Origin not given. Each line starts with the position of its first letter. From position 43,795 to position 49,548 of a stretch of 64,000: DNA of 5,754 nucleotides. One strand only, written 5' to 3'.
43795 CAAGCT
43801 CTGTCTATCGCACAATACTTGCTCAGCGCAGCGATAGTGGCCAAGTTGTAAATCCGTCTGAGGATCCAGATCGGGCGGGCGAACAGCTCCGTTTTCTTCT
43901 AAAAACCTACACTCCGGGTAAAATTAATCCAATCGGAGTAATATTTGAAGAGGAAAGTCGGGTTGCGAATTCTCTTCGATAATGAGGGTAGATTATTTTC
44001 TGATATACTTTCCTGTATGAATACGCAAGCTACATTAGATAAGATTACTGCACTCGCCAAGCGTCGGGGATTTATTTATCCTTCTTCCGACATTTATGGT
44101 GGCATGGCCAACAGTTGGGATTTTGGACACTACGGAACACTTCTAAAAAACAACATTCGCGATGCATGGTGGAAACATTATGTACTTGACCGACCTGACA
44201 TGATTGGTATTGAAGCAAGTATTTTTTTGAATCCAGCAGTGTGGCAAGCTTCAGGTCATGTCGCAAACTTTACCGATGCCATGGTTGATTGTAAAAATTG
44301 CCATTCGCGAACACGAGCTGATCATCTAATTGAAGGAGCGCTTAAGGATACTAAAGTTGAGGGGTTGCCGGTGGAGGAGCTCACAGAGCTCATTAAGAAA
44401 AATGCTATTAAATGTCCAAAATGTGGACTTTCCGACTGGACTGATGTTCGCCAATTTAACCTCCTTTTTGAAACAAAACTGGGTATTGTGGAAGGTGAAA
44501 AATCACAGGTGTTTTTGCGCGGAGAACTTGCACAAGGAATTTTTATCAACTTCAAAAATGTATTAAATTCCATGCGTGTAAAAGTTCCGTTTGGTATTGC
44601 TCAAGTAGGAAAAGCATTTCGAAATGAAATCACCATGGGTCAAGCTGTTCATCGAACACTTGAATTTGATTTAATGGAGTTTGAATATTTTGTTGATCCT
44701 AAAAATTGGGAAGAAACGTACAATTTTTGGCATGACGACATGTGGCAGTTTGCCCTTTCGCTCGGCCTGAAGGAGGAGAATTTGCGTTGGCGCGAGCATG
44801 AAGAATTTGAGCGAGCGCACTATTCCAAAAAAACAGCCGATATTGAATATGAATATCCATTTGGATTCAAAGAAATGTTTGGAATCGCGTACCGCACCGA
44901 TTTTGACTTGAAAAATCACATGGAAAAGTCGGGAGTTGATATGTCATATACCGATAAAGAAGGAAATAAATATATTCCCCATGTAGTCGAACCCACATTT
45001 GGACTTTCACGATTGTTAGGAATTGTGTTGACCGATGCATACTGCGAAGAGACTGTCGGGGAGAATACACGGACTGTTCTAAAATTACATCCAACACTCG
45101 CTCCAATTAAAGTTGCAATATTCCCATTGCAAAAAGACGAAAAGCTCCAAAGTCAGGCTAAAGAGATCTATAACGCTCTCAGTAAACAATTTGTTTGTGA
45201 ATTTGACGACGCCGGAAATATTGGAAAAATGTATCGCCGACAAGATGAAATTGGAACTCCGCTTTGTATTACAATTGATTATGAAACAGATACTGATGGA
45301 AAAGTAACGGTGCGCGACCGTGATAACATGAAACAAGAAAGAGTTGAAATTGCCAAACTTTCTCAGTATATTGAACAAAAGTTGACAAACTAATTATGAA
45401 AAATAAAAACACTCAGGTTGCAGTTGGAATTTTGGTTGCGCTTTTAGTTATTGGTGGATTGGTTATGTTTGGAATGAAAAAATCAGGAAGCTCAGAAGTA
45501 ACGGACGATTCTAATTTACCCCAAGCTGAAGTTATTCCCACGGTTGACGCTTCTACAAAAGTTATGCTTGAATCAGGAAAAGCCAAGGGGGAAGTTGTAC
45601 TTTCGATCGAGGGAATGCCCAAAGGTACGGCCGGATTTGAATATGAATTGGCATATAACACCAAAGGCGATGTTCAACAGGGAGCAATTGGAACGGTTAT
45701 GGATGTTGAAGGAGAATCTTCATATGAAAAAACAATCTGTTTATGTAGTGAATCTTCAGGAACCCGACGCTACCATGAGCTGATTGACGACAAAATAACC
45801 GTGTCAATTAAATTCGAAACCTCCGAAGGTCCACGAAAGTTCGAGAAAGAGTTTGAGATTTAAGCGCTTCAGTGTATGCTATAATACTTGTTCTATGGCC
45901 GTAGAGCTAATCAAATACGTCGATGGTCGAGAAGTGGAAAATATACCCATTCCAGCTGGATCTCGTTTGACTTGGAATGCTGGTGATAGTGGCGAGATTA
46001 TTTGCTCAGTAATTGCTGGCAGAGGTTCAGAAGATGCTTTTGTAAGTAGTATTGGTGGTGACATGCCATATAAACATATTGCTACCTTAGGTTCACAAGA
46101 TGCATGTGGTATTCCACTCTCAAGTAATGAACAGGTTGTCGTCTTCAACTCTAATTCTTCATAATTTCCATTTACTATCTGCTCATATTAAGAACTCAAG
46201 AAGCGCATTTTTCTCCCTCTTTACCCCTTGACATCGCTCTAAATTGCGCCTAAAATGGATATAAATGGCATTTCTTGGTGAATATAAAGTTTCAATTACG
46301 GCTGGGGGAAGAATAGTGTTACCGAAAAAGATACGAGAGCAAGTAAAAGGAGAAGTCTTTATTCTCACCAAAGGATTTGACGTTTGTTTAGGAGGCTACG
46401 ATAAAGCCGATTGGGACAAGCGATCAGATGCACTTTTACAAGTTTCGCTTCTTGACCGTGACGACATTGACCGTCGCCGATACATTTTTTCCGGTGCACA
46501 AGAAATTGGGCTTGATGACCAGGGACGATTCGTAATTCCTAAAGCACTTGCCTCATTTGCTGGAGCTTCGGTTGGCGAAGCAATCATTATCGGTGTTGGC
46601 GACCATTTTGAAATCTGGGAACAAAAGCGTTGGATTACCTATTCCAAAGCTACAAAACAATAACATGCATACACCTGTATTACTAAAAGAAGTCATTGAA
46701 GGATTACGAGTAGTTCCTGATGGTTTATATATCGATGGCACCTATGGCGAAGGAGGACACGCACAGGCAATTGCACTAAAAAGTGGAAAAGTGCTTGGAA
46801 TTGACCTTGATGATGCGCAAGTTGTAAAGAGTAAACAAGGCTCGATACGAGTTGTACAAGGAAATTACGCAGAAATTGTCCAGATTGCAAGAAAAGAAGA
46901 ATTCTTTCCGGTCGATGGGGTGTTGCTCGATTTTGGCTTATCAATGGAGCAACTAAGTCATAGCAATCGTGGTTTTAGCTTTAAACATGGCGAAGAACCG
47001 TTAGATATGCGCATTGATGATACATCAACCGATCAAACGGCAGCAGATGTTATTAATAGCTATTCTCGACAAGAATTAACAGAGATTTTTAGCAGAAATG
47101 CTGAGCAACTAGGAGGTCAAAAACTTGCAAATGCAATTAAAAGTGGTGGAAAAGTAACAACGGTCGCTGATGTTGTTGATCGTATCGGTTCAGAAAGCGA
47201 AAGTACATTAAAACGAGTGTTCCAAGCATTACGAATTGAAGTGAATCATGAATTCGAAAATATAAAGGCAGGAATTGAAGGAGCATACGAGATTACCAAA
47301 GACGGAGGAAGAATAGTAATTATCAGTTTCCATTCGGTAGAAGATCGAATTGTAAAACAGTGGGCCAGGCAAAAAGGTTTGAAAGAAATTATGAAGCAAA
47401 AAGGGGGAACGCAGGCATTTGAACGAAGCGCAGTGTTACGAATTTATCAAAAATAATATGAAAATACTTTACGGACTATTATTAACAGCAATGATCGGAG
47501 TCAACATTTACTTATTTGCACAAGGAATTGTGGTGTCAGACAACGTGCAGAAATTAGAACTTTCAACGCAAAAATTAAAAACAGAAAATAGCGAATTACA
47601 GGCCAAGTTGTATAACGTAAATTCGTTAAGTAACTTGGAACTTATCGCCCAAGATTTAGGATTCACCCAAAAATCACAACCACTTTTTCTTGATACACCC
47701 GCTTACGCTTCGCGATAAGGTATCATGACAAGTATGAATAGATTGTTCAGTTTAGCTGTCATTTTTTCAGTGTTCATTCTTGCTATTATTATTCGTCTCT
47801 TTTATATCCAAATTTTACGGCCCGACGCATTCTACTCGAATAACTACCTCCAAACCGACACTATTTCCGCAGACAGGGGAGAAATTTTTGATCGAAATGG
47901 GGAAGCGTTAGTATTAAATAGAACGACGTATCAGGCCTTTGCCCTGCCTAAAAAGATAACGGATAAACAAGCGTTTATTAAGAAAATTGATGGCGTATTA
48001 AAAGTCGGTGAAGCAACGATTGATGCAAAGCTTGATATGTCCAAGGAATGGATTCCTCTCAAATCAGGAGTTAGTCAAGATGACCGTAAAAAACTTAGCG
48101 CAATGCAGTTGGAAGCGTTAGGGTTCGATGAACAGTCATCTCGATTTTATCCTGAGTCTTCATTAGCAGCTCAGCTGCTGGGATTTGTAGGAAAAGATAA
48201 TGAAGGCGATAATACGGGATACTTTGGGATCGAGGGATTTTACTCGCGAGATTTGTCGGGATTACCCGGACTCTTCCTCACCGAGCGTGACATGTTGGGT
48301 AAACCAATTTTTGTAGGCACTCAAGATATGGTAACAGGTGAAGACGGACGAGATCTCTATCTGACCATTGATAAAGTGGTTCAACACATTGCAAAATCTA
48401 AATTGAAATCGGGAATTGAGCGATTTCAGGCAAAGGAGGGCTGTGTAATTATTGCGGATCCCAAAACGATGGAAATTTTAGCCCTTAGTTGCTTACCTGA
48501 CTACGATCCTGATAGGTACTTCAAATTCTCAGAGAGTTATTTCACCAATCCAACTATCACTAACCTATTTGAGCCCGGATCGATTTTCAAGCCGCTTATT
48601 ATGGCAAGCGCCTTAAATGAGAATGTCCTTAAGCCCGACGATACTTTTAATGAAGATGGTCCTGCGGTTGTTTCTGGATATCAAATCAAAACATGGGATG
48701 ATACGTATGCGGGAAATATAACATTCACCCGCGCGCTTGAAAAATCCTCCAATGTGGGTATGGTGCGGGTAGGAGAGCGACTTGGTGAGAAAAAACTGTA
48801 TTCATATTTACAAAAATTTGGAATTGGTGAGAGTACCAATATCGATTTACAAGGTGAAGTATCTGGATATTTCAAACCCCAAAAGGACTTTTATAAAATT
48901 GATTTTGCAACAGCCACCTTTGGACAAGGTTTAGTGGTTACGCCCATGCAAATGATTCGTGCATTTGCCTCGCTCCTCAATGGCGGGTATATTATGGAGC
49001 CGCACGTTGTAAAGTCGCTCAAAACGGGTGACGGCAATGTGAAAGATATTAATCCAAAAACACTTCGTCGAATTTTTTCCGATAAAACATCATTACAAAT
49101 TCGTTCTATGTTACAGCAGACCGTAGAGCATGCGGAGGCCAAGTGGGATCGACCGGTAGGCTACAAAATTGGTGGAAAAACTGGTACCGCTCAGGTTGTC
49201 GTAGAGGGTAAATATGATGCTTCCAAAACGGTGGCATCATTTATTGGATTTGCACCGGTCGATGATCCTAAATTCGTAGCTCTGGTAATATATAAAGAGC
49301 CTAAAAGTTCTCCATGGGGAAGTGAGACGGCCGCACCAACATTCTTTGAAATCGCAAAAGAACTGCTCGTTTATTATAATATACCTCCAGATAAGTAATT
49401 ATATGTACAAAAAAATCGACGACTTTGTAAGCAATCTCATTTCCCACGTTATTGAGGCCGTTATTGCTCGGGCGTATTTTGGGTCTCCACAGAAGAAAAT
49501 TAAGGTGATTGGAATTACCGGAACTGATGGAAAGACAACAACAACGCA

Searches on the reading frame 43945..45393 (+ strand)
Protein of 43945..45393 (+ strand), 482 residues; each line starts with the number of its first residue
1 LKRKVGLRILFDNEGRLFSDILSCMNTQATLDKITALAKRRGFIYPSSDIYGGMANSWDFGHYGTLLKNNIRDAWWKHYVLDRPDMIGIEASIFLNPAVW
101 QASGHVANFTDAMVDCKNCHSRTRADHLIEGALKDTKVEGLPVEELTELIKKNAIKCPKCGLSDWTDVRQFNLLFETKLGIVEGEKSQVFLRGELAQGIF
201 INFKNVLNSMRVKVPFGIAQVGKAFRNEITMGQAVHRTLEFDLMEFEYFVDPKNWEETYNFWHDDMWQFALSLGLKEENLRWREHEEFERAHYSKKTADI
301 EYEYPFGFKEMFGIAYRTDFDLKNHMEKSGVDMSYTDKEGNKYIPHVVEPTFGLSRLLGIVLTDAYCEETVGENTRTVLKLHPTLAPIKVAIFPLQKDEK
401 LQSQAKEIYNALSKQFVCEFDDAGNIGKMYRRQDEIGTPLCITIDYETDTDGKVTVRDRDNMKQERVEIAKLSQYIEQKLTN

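Call 41: search_protein_families(library=pfam, proteins=[window:43945-45393:+], max_evalue=0.00001)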
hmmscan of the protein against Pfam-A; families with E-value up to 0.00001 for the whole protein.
window:43945-45393:+ (482 aa): 2 families
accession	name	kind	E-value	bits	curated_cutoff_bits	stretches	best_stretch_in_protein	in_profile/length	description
PF03129.25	HGTP_anticodon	-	7.7e-22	77.7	21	1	389-478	1-93/94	Anticodon binding domain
PF00587.30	tRNA-synt_2b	-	4.6e-07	30.5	29.3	1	187-362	9-176/179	tRNA synthetase class II core domain (G, H, P, S and T)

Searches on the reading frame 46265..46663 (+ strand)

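Call 41: search_protein_families(library=pfam, proteins=[window:46265-46663:+], max_evalue=0.00001)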
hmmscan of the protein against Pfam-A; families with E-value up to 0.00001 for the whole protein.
window:46265-46663:+ (132 aa): 1 family
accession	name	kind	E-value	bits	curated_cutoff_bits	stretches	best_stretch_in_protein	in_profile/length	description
PF02381.23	MraZ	-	1.5e-24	86.2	23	2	74-129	1-55/72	MraZ protein, putative antitoxin-like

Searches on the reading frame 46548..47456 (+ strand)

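Call 41: search_protein_families(library=pfam, proteins=[window:46548-47456:+], max_evalue=0.00001)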
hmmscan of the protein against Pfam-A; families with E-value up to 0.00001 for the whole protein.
window:46548-47456:+ (302 aa): 1 family
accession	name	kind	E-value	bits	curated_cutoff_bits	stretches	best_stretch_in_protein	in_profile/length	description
PF01795.25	Methyltransf_5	-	2.4e-61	208.3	27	1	40-277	3-257/309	MraW methylase family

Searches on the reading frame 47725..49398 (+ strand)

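Call 41: search_protein_families(library=pfam, proteins=[window:47725-49398:+], max_evalue=0.00001)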
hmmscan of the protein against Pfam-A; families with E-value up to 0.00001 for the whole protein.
window:47725-49398:+ (557 aa): 2 families
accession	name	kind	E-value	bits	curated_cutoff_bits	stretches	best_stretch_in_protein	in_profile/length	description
PF00905.27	Transpeptidase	-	7.9e-77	258.8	22.1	1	239-543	1-297/299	Penicillin binding protein transpeptidase domain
PF03717.20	PBP_dimer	-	9.1e-21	75.5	24.4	1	47-195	2-176/180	Penicillin-binding Protein dimerisation domain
